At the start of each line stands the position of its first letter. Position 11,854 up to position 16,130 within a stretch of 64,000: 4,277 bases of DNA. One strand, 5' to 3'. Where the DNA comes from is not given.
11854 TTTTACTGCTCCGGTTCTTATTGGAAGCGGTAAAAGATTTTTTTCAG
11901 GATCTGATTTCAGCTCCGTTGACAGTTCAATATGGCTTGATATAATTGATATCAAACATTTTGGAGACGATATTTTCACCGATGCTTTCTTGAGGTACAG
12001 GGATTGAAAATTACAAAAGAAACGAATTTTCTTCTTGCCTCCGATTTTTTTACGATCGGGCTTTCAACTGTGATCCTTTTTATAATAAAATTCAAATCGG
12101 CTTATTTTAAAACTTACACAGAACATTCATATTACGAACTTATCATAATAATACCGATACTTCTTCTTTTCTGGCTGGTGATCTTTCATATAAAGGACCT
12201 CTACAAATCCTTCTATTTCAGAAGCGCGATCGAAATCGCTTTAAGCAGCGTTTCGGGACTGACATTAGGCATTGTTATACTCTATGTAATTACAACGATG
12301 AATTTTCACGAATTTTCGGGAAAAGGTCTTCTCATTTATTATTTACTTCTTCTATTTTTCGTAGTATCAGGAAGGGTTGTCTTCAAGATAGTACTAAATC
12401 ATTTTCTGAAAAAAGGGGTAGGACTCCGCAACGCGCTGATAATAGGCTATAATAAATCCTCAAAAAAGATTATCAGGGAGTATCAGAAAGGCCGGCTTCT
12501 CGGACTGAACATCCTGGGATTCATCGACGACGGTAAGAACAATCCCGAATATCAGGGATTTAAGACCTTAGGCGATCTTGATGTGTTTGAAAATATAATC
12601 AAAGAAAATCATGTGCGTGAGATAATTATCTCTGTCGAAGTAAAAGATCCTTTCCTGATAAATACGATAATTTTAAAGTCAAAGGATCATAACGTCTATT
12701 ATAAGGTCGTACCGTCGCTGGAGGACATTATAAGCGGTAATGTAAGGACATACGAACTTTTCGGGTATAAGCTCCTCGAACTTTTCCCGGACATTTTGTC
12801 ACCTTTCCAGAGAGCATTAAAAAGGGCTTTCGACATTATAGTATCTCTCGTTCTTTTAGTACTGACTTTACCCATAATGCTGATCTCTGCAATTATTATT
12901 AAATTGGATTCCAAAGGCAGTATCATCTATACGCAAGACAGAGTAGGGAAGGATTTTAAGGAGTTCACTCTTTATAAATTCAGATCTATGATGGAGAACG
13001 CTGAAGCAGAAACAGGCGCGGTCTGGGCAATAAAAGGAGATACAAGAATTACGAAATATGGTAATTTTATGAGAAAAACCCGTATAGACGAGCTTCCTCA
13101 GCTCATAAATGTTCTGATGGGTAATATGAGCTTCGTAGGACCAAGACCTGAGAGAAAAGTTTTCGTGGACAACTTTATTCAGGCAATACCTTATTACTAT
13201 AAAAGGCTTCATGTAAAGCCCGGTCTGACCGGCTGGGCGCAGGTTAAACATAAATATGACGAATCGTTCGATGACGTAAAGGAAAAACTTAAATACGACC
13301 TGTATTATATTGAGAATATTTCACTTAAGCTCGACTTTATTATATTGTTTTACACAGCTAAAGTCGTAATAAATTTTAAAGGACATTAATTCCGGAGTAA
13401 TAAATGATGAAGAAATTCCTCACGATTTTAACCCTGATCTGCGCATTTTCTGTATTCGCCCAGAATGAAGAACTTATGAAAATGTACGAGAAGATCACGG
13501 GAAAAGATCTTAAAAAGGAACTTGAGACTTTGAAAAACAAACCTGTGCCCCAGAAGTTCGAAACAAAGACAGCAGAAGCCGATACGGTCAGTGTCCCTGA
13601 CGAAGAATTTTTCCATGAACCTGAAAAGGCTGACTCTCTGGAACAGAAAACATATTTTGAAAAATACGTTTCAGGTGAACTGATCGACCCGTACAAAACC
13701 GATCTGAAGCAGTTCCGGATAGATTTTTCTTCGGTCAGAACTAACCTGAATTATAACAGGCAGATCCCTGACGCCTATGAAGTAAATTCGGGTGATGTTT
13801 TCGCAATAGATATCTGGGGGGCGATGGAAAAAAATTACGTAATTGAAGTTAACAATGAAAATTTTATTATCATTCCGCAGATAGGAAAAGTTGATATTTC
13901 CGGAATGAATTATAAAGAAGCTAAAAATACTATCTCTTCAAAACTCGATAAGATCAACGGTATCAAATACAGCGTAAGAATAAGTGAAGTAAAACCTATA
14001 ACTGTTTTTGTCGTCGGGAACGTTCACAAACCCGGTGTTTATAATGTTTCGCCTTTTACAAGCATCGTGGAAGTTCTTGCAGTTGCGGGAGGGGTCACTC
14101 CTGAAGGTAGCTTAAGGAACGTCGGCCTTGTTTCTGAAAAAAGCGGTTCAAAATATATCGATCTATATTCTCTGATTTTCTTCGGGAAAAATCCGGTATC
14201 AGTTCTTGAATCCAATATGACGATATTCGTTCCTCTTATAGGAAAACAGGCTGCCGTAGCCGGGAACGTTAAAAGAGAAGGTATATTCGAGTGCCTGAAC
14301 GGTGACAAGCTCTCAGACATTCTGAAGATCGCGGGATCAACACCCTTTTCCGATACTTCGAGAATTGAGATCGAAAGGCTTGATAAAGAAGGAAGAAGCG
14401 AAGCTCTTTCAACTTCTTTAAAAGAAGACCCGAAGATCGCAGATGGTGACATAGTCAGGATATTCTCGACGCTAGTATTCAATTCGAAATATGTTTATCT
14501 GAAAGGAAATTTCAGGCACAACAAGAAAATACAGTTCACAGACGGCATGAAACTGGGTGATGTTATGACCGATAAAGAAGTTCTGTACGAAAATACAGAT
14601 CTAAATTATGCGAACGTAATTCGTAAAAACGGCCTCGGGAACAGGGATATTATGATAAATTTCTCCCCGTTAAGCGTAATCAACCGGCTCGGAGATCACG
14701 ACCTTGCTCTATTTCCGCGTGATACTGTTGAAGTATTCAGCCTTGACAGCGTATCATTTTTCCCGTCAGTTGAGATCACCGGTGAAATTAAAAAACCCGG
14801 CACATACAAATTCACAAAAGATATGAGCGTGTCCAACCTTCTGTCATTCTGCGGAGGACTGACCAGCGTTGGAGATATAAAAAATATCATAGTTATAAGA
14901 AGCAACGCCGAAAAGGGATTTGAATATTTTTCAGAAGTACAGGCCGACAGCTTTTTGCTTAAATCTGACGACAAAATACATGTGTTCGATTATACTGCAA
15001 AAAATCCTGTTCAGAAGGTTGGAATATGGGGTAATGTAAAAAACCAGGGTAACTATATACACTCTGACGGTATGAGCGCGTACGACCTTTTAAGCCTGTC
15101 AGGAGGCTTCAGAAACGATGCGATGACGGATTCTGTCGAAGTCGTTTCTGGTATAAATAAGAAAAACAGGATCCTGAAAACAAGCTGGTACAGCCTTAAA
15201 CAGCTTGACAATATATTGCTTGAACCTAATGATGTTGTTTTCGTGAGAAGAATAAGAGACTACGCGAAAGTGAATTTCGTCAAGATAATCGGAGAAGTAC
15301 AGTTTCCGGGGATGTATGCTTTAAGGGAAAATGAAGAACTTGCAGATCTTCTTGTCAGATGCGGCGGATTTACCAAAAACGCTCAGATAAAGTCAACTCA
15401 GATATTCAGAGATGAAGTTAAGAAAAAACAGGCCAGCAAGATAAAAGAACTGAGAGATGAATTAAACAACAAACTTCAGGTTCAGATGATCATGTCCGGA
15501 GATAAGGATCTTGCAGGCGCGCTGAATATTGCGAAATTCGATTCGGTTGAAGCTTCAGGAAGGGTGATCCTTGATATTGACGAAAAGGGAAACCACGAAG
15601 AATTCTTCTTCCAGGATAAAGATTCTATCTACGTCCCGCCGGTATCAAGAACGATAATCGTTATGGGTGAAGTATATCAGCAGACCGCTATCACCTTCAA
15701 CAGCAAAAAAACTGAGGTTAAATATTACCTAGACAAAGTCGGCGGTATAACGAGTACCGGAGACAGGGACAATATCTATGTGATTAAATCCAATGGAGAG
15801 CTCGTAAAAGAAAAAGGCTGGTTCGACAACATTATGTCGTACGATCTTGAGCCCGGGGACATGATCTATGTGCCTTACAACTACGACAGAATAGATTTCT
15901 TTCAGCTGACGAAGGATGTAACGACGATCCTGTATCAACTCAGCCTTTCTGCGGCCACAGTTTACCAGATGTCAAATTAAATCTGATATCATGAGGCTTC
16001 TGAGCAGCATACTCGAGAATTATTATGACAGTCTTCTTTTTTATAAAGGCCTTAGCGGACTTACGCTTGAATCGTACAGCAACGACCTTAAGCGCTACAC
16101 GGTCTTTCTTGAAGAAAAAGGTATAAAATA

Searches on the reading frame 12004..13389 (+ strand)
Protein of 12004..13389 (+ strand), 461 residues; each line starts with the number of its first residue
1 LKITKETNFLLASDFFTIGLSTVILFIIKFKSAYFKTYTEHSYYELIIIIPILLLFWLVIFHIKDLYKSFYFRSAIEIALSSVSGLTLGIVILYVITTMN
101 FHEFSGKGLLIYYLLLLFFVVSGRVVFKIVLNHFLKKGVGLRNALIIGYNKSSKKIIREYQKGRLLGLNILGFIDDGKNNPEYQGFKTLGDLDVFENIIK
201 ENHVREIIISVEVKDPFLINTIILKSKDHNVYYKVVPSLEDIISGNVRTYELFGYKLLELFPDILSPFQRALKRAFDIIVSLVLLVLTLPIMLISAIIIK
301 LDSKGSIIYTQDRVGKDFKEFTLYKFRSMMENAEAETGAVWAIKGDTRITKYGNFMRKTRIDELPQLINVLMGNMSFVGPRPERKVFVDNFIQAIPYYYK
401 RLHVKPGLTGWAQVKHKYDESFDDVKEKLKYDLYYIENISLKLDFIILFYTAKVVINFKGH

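Call 84: search_protein_families(library=pfam, proteins=[window:12004-13389:+], max_evalue=0.00001)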
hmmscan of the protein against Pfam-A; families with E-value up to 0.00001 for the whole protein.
window:12004-13389:+ (461 aa): 2 families
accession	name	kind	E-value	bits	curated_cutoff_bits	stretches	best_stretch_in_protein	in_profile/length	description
PF02397.22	Bac_transf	-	1.2e-68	230.7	27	1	273-456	1-178/179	Bacterial sugar transferase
PF13727.12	CoA_binding_3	-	4e-11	43.7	25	1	63-237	2-175/175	CoA-binding domain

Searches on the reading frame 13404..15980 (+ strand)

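Call 84: search_protein_families(library=pfam, proteins=[window:13404-15980:+], max_evalue=0.00001)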
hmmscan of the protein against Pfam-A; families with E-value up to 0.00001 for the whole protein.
window:13404-15980:+ (858 aa): 3 families
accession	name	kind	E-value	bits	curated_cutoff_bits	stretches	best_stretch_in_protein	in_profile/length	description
PF10531.15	SLBB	-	1.6e-47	159.5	27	3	456-500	2-46/55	SLBB domain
PF22461.2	SLBB_2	-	1.7e-34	118.2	27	1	456-527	3-79/79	SLBB domain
PF02563.21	Poly_export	-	7.5e-11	42.5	28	1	122-193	4-76/77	Polysaccharide biosynthesis/export protein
